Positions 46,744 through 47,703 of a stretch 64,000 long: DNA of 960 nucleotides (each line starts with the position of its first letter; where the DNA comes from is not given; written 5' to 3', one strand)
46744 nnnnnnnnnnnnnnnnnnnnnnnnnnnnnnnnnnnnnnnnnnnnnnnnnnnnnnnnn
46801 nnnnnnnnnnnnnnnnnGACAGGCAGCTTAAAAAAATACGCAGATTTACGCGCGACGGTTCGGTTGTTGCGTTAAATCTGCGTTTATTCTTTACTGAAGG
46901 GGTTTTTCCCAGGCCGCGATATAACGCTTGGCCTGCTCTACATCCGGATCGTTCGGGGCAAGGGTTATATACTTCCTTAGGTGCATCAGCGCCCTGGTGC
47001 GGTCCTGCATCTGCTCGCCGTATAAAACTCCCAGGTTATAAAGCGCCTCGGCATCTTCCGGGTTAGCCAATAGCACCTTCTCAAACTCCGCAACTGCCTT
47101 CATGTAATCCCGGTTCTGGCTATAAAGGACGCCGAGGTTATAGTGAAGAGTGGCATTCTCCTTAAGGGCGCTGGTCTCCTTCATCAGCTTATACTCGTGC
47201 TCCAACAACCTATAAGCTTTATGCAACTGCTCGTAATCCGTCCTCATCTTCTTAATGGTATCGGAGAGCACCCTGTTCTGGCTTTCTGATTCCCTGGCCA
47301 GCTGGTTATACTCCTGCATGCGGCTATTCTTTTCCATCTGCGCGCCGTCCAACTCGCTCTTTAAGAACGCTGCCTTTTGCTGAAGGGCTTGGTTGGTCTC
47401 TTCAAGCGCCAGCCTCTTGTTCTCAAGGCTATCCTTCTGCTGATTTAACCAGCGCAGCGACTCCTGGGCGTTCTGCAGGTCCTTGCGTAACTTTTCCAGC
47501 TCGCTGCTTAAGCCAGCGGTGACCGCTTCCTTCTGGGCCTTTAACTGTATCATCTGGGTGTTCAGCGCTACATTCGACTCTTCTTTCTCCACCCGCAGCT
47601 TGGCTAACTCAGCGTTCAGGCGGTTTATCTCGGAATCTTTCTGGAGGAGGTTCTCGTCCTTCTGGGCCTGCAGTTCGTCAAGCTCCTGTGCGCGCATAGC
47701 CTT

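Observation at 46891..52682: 1901-aa exported coiled-coil giant with internal repeat modules and a C-terminal TPR, driven by a perfect consensus promoter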

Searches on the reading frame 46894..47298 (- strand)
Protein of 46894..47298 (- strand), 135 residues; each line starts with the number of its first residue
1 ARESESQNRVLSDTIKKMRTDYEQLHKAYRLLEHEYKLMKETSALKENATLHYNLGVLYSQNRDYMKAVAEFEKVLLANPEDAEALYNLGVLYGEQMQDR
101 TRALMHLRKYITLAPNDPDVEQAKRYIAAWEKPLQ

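Call 46: find_homologous_proteins(query=A2, max_evalue=1e-10)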
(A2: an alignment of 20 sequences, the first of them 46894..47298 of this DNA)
Query A2 (20 sequences) (135 aa, profile of the alignment): 114 proteins with E <= 1e-10 among 1318 candidates.
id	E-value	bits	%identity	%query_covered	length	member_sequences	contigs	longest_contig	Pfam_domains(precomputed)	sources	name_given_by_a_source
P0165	1.7e-50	188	40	97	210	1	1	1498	PF14559.13,PF13431.13,PF13414.13,PF00515.35,PF13432.13,PF13428.13,PF13181.13,PF07719.24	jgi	jgi:tetratricopeptide (TPR) repeat protein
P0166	4.9e-50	187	38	97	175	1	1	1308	PF13431.13,PF13414.13,PF00515.35,PF13181.13,PF07719.24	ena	-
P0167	1.3e-49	185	47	70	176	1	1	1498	PF13431.13,PF13525.13,PF13414.13,PF13176.13,PF13428.13,PF14559.13,PF13371.13,PF00515.35,PF13424.13,PF13432.13,PF13181.13,PF07719.24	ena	-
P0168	1.7e-49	185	43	67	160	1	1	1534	PF13431.13,PF13414.13,PF00515.35,PF13432.13,PF13181.13,PF07719.24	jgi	-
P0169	1.9e-49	185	39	93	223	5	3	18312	PF13431.13,PF13414.13,PF00515.35,PF13432.13,PF13428.13,PF13181.13,PF07719.24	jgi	-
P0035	2.2e-49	185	47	81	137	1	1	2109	PF13431.13,PF13414.13,PF13371.13,PF00515.35,PF13424.13,PF13176.13,PF13432.13,PF13428.13,PF13181.13,PF07719.24,PF13174.13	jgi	jgi:tetratricopeptide (TPR) repeat protein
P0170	2.9e-49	184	38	93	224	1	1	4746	PF13431.13,PF13414.13,PF00515.35,PF13432.13,PF13181.13,PF07719.24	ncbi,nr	ncbi:MAG TPA: tetratricopeptide repeat protein, partial [Candidatus Omnitrophota bacterium]|nr:tetra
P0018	3.0e-49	184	49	96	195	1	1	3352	PF14559.13,PF13431.13,PF13414.13,PF13371.13,PF00515.35,PF13176.13,PF13428.13,PF13181.13,PF07719.24,PF13174.13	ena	-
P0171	5.9e-49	183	48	64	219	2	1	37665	PF13431.13,PF13414.13,PF00515.35,PF13432.13,PF13428.13,PF13181.13,PF07719.24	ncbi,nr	ncbi:MAG: tetratricopeptide repeat protein, partial [Candidatus Omnitrophica bacterium]|nr:tetratric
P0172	6.9e-49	183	35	96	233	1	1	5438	PF13431.13,PF13414.13,PF00515.35,PF13424.13,PF13176.13,PF13432.13,PF13181.13,PF07719.24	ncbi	ncbi:MAG: tetratricopeptide repeat protein, partial [Candidatus Omnitrophota bacterium]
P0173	1.2e-48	182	38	90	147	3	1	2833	PF13431.13,PF13414.13,PF00515.35,PF13424.13,PF13432.13,PF13181.13,PF07719.24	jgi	-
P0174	1.5e-48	182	45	67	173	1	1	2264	PF13431.13,PF13414.13,PF00515.35,PF13432.13,PF13181.13,PF07719.24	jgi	jgi:tetratricopeptide (TPR) repeat protein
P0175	1.8e-48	182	53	64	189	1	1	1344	PF13431.13,PF13525.13,PF13414.13,PF13176.13,PF13428.13,PF14559.13,PF13371.13,PF00515.35,PF13424.13,PF13432.13,PF13181.13,PF07719.24,PF13174.13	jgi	jgi:tetratricopeptide (TPR) repeat protein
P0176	8.7e-48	179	46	67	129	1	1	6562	PF13431.13,PF13414.13,PF00515.35,PF13424.13,PF13432.13,PF13181.13,PF07719.24,PF13174.13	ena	-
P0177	1.2e-47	179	37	96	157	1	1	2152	PF13431.13,PF13414.13,PF00515.35,PF13432.13,PF13181.13,PF07719.24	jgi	-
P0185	1.3e-45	172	48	65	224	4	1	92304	PF14559.13,PF13431.13,PF13414.13,PF00515.35,PF13181.13,PF07719.24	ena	-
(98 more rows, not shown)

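Call 47: find_encoding_contigs(protein=P0185, flank=8000, max_places=2)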
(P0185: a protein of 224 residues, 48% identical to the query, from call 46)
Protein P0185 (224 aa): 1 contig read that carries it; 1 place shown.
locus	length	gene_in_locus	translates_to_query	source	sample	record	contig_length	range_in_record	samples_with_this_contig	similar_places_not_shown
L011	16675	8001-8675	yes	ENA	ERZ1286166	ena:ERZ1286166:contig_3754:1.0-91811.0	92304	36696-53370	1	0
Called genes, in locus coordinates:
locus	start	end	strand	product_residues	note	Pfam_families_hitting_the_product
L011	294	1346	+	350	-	-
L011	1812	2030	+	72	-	-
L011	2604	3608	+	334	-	PF07660:STN (faint), PF03958:Secretin_N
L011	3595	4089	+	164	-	PF00263:Secretin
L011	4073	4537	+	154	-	-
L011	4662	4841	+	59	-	-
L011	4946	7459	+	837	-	-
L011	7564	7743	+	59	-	-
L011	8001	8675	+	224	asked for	PF13431:TPR_17 (faint), PF14559:TPR_19 (faint), PF00515:TPR_1 (faint), PF07719:TPR_2 (weak), PF13181:TPR_8 (faint), PF13414:TPR_11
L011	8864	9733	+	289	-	PF07660:STN (weak), PF03958:Secretin_N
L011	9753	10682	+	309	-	PF00263:Secretin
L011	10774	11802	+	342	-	PF23649:FKBP15 (faint), PF13181:TPR_8 (faint), PF13432:TPR_16 (faint), PF13431:TPR_17 (faint), PF00515:TPR_1 (weak), PF13414:TPR_11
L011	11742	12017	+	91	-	-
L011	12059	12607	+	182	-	-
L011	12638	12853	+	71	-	PF10049:DUF2283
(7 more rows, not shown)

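Call 48: find_encoding_contigs(protein=P0171, flank=8000, max_places=2)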
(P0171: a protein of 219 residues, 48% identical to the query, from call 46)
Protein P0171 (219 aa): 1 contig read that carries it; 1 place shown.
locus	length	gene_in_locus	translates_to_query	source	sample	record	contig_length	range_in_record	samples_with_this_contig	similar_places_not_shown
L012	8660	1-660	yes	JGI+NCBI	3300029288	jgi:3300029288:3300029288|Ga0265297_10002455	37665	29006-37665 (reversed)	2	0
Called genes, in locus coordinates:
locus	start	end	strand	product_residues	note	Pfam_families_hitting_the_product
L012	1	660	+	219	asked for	PF13181:TPR_8 (faint), PF13432:TPR_16 (faint), PF13428:TPR_14 (faint), PF00515:TPR_1 (weak), PF07719:TPR_2 (weak), PF13414:TPR_11, PF13431:TPR_17 (weak)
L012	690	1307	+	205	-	-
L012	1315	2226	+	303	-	PF04851:ResIII (faint), PF13191:AAA_16 (weak), PF09848:SLFN-g3_helicase (weak), PF13401:AAA_22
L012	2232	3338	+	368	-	PF13487:HD_5, PF01966:HD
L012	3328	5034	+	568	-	PF24161:CCDC39 (weak)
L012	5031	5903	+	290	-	PF13424:TPR_12 (weak), PF00515:TPR_1, PF07719:TPR_2, PF13374:TPR_10 (weak), PF13414:TPR_11 (weak), PF02563:Poly_export, PF10531:SLBB, PF22461:SLBB_2, +1 more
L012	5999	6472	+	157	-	-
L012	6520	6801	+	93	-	PF05402:PqqD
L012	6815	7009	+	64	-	-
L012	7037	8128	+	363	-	PF04055:Radical_SAM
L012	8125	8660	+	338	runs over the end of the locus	PF04055:Radical_SAM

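Call 49: find_encoding_contigs(protein=P0169, flank=8000, max_places=2)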
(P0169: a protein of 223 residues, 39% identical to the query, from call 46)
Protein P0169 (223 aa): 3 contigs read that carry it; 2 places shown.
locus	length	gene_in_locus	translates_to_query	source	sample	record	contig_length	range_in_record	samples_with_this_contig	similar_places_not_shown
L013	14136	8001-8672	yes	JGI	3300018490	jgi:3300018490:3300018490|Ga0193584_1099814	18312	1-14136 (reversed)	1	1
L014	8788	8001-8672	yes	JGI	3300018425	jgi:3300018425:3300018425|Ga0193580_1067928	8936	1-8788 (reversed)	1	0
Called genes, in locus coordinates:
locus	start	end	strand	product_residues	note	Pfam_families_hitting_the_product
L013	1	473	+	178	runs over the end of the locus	-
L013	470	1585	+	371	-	PF07660:STN (faint), PF03958:Secretin_N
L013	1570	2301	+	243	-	PF00263:Secretin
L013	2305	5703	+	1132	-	-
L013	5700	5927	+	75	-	PF13411:MerR_1 (weak)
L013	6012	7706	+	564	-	PF07660:STN (faint), PF03958:Secretin_N, PF00263:Secretin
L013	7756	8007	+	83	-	-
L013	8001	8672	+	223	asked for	PF13428:TPR_14 (faint), PF13432:TPR_16 (faint), PF00515:TPR_1, PF07719:TPR_2, PF13181:TPR_8 (weak), PF13414:TPR_11, PF13431:TPR_17 (weak)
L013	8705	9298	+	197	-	-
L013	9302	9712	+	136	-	PF13401:AAA_22 (weak)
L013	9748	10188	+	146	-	-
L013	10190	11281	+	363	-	PF01966:HD, PF13487:HD_5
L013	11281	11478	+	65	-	-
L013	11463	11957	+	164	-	-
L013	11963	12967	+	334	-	PF08614:ATG16 (faint)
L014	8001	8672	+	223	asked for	PF13428:TPR_14 (faint), PF13432:TPR_16 (faint), PF00515:TPR_1, PF07719:TPR_2, PF13181:TPR_8 (weak), PF13414:TPR_11, PF13431:TPR_17 (weak)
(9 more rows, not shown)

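Call 52: find_related_loci(query=A2, collection=metagenome_contigs, flank=10000)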
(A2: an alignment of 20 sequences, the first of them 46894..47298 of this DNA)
Query A2 (135 aa) in metagenome_contigs; peptide patterns used: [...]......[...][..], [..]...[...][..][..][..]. (x = any residue, [..] = any of these).
600 stretches matched a pattern (row limit reached: there are more); 424 encode a relative of the query (tblastn E <= 1e-3); the best 80 are kept; 80 distinct loci.
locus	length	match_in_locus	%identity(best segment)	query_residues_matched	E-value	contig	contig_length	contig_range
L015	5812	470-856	50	9-135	5e-40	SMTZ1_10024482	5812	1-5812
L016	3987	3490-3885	48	5-131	1e-36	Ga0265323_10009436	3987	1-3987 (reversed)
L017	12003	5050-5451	43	3-131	1e-34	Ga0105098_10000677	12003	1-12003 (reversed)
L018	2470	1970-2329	50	18-131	1e-32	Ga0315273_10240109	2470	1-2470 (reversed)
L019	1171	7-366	45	17-131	7e-33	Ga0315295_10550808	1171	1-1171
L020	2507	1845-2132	53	37-131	3e-31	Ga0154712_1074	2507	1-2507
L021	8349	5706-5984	52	39-131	8e-31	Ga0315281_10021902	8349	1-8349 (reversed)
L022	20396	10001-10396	44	5-131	7e-31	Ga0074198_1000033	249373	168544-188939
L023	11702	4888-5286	43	11-131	5e-30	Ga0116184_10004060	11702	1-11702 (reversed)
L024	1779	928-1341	41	4-130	1e-29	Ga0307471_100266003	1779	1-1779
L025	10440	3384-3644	55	45-131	1e-29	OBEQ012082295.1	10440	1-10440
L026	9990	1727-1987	52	45-131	2e-29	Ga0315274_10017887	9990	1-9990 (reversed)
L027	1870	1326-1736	42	3-130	2e-29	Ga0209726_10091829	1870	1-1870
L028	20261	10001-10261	51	45-131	7e-29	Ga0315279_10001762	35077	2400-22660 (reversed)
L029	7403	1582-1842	49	45-131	6e-29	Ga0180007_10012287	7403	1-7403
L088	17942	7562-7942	40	10-131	1e-28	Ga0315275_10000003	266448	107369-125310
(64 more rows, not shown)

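Call 75: search_protein_families(library=pfam, proteins=[L088:914-1888:+, L088:1833-2510:+, L088:2510-4330:+, L088:8194-9936:+, L088:11048-11641:+, L088:11669-13342:+, L088:13357-14268:+, L088:14277-15329:+, L088:15348-16223:+, L088:16244-17935:+], max_evalue=0.001)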
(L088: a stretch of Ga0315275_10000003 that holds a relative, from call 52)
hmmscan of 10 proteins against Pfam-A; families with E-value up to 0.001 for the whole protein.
L088:914-1888:+ (325 aa): 0 families

L088:1833-2510:+ (226 aa): 1 family
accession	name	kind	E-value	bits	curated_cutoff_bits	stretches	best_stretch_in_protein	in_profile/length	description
PF11356.14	T2SSC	-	0.00046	20.5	27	1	136-219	47-133/141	Type II secretion system protein C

L088:2510-4330:+ (607 aa): 3 families
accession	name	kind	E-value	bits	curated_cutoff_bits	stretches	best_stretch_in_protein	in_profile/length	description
PF00263.26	Secretin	-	3.4e-43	147.6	27.5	1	381-546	2-168/169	Bacterial type II and III secretion system protein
PF03958.22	Secretin_N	-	9.6e-22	77.4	28.2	2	211-271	1-66/69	Bacterial type II/III secretion system short domain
PF07660.19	STN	-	9.8e-05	22.5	28.4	0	87-126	3-45/52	Secretin and TonB N terminus short domain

L088:8194-9936:+ (581 aa): 4 families
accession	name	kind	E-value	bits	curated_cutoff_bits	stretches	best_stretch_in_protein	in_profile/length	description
PF00263.26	Secretin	-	4.3e-47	160.3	27.5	1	355-520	2-168/169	Bacterial type II and III secretion system protein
PF03958.22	Secretin_N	-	3e-22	79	28.2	2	187-249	2-69/69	Bacterial type II/III secretion system short domain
PF07660.19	STN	-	4.7e-10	39.5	28.4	1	60-103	1-47/52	Secretin and TonB N terminus short domain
PF21305.2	type_II_gspD_N0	-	1.7e-05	25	27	1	41-104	2-70/71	GspD-like, N0 domain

L088:11048-11641:+ (198 aa): 0 families

L088:11669-13342:+ (558 aa): 3 families
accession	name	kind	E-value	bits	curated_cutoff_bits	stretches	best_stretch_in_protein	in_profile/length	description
PF08614.16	ATG16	-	3.1e-07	31.2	33.7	0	301-419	71-179/200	Autophagy protein 16 (ATG16)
PF23729.2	Spectrin_Dys-1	-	5.8e-05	23.4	27.6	1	73-139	24-88/90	Dystrophin-1-like, spectrin repeat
PF04102.17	SlyX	-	0.00021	22.3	30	0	363-415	3-55/67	SlyX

L088:13357-14268:+ (304 aa): 8 families
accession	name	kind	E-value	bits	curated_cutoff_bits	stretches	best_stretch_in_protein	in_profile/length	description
PF13401.12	AAA_22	-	7.7e-22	78.4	27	1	40-169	2-126/130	AAA domain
PF09848.15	SLFN-g3_helicase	-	7.3e-07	29.2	24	1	47-142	5-97/354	Schlafen group 3, DNA/RNA helicase domain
PF13191.12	AAA_16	-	6.3e-06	27.2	32.6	1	22-149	2-156/167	AAA ATPase domain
PF04851.21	ResIII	-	7.9e-06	26.3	22.5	1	28-145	8-146/164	Type III restriction enzyme, res subunit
PF00004.35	AAA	-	2e-05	25.5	21.2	1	47-140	2-73/131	ATPase family associated with various cellular activities (AAA)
PF24883.2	NPHP3_N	-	0.00012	22.7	24.8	1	46-119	25-97/164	Nephrocystin 3, N-terminal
PF05621.17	TniB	-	0.00013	21.9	22.4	1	19-186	8-182/189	Bacterial TniB protein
PF01637.24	ATPase_2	-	0.00059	20.2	33.2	0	36-149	12-132/225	ATPase domain predominantly from Archaea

L088:14277-15329:+ (351 aa): 2 families
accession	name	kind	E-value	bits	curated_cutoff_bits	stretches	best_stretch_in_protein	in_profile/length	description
PF13487.12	HD_5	-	5.4e-25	88.5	27.2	1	126-263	21-160/170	HD domain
PF01966.28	HD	-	1.3e-10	42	22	1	120-242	2-116/116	HD domain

L088:15348-16223:+ (292 aa): 8 families
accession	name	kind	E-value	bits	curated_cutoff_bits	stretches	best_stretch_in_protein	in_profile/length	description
PF02563.21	Poly_export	-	4.1e-23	81.8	28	1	100-172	4-76/77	Polysaccharide biosynthesis/export protein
PF22461.2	SLBB_2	-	2.7e-12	47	27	1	179-260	2-79/79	SLBB domain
PF10531.15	SLBB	-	6.6e-10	39.1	27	1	180-224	2-48/55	SLBB domain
PF07719.23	TPR_2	-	2.9e-07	30.5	27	1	31-61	1-31/34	Tetratricopeptide repeat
PF00515.34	TPR_1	-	2.4e-06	27.6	27.8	1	31-60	1-30/34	Tetratricopeptide repeat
PF13424.12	TPR_12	-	2.7e-05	24.7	30.1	1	30-63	44-77/77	Tetratricopeptide repeat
PF13414.12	TPR_11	-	0.00011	22.3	26.8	1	38-60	1-23/42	TPR repeat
PF13181.12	TPR_8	-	0.00029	21.2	25.7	0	31-60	1-30/34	Tetratricopeptide repeat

L088:16244-17935:+ (564 aa): 2 families
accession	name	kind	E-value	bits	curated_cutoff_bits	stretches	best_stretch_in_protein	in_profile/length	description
PF04055.27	Radical_SAM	-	5.8e-14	53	29.5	1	284-445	3-166/166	Radical SAM superfamily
PF02310.24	B12-binding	-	3.4e-06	27.3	32.1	1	139-220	41-119/121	B12 binding domain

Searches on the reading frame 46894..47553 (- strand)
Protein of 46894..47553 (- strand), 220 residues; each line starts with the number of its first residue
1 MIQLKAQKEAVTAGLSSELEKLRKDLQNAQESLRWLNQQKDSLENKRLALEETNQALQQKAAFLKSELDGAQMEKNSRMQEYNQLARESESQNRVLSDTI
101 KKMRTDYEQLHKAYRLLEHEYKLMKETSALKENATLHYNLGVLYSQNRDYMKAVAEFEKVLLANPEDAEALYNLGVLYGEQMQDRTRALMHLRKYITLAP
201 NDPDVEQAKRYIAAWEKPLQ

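Call 70: predict_structure(alignment_id=A3)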
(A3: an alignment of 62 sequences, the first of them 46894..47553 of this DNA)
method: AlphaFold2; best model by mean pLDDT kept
length: 220 residues; sequences in the alignment: 62
mean_pLDDT: 96.0   pTM: 0.57
mean pLDDT of the five models: 96.0, 95.5, 95.2, 94.9, 93.8
residues with pLDDT >= 90: 205; 70-90: 13; 50-70: 2; < 50: 0
segments of 3 or more residues with pLDDT < 50: none
pLDDT, mean of each block of 10 residues (from residue 1): 83 93 97 97 98 98 98 98 98 98 98 97 93 96 98 98 96 98 97 98 98 87
secondary structure, 60 per line:
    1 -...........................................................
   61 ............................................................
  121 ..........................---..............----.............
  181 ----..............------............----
elements in order: H2-146 H150-163 H168-180 H185-198 H205-216

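Call 73: fold_search(model_id=the predicted structure, library=pdb)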
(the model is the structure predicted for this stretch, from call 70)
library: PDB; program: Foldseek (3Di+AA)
matches with E <= 10: 1279; with E <= 0.001: 17
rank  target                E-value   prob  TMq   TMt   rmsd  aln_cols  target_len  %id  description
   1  6v8e_B                6.1e-05  1.00  0.36  0.65   1.5        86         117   35  Computationally designed C3-symmetric homotrimer from TPR repeat protein (released 2020-08-12)
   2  6v8e_A                6.4e-05  1.00  0.36  0.65   1.7        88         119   34  Computationally designed C3-symmetric homotrimer from TPR repeat protein (released 2020-08-12)
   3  6vfh_A                9.5e-05  1.00  0.36  0.63  10.4       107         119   33  De novo designed tetrahedral nanoparticle T33_dn10 (released 2020-08-12)
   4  8ump_A                1.1e-04  1.00  0.36  0.64   1.1        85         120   33  T33-ml35 - Designed Tetrahedral Protein Cage Using Machine Learning Algorithms (released 2023-11-15)
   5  6v8e_D                1.3e-04  1.00  0.36  0.65   1.2        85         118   35  Computationally designed C3-symmetric homotrimer from TPR repeat protein (released 2020-08-12)
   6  1na3_A                1.3e-04  1.00  0.37  0.89   1.7        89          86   32  Design of Stable alpha-Helical Arrays from an Idealized TPR Motif (released 2003-06-03)
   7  7obi_A                1.4e-04  1.00  0.32  0.50   8.2       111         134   31  Consensus tetratricopeptide repeat protein type RV4 (released 2022-02-23)
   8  1na0_A                1.8e-04  1.00  0.36  0.65   1.2        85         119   35  Design of Stable alpha-Helical Arrays from an Idealized TPR Motif (released 2003-06-03)
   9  6vfk_A                3.9e-04  1.00  0.35  0.63   1.1        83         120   34  De novo designed tetrahedral nanoparticle T33_dn10 displaying 4 copies of BG505-SOSIP trimer on the surface (released 2020-07-22)
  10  6vfj_B                3.9e-04  1.00  0.36  0.64   1.5        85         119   35  De novo designed icosahedral nanoparticle I53_dn5 (released 2020-08-12)
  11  2wqh                  4.2e-04  1.00  0.33  0.66   3.1        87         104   32  Crystal structure of CTPR3Y3 (released 2010-04-07)
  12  2avp                  4.4e-04  1.00  0.30  0.92   1.0        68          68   37  Crystal structure of an 8 repeat consensus TPR superhelix (released 2005-09-13)
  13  7obi_B                5.5e-04  1.00  0.33  0.53   6.8       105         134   30  Consensus tetratricopeptide repeat protein type RV4 (released 2022-02-23)
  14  5hrz                  6.5e-04  1.00  0.36  0.63   1.2        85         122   33  Computationally Designed Trimer 1na0C3_3 (released 2017-04-12)
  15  8dth_A                9.2e-04  1.00  0.33  0.10   1.6        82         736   35  Cryo-EM structure of Arabidopsis SPY alternative conformation 2 (released 2023-03-08)
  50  2xev_C                3.2e-03  1.00  0.35  0.59   2.4        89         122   21  Crystal structure of the TPR domain of Xanthomonas campestris ybgF (released 2010-09-15)
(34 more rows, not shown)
